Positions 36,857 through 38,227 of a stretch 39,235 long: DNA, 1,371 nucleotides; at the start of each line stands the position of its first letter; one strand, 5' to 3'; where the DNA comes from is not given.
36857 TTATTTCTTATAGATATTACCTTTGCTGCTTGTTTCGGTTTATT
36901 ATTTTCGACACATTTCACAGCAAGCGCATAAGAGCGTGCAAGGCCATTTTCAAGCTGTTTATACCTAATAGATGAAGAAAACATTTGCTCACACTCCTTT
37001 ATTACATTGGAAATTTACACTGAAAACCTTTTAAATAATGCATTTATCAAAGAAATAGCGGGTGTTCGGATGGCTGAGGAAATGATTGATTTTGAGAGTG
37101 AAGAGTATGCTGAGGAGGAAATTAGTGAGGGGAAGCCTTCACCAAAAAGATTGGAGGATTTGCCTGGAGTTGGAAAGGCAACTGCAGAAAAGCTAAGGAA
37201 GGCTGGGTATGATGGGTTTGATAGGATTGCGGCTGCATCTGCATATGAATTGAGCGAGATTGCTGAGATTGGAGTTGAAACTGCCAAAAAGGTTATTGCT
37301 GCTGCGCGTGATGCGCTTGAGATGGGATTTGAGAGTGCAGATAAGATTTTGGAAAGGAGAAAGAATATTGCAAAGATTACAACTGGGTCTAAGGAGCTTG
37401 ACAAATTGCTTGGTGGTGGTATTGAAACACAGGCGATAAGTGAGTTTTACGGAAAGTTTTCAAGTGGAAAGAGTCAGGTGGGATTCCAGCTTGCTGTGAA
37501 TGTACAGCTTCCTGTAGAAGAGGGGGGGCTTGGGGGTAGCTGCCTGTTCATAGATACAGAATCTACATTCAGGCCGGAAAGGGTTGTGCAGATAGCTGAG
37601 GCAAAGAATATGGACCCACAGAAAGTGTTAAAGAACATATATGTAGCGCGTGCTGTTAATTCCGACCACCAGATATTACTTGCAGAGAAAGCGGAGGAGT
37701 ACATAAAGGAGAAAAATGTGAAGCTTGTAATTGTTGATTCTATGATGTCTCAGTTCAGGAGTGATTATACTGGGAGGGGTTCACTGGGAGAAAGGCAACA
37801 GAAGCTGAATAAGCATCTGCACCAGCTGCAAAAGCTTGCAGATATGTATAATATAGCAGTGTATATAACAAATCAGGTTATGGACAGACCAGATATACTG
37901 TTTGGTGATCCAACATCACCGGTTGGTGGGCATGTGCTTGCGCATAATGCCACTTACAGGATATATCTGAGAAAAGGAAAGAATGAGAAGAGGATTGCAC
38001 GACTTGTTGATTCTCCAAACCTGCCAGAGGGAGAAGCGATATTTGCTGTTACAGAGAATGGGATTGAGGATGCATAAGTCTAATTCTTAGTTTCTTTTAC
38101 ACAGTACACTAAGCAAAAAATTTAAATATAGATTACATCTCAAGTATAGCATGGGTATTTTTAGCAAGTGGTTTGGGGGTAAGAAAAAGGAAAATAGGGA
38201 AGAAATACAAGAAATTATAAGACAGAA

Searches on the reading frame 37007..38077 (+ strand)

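Call 7: search_protein_families(library=pfam, proteins=[window:37007-38077:+], max_evalue=0.01)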
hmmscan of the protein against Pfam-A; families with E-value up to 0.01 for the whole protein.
window:37007-38077:+ (356 aa): 13 families
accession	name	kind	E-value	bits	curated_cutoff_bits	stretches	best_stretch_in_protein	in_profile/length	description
PF08423.17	Rad51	-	5.2e-96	321.1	22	1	117-356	1-244/244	Rad51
PF00154.27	RecA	-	2.1e-14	54.1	27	1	116-329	25-226/262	recA bacterial DNA recombination protein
PF14520.12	HHH_5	-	3.7e-11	43.8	27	1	48-102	3-57/57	Helix-hairpin-helix domain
PF06745.19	ATPase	-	1.3e-06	28.4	26.6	1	125-333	2-199/231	KaiC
PF00633.29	HHH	-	4.5e-06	26.7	24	1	45-64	9-28/30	Helix-hairpin-helix motif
PF12826.13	HHH_2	-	7.8e-06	26.4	27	1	53-97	9-52/64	Helix-hairpin-helix motif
PF11731.14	Cdd1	-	0.00012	22.6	25.5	1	47-84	6-43/86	Pathogenicity locus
PF13481.12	AAA_25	-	0.00031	20.8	27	1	123-259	14-165/195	AAA domain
PF11798.14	IMS_HHH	-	0.00072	20.1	24.4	1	48-67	12-31/32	IMS family HHH motif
PF10391.15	DNA_pol_lambd_f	-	0.0014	18.9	29.8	1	53-91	7-45/51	Fingers domain of DNA polymerase lambda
PF14716.13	HHH_8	-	0.0043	17.8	30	0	39-65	44-66/73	Helix-hairpin-helix domain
PF12836.13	HHH_3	-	0.0056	17.2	27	0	76-113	10-45/65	Helix-hairpin-helix motif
PF21999.2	IMS_HHH_1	-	0.007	17.2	27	0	50-81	1-32/53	DNA polymerase-iota, thumb domain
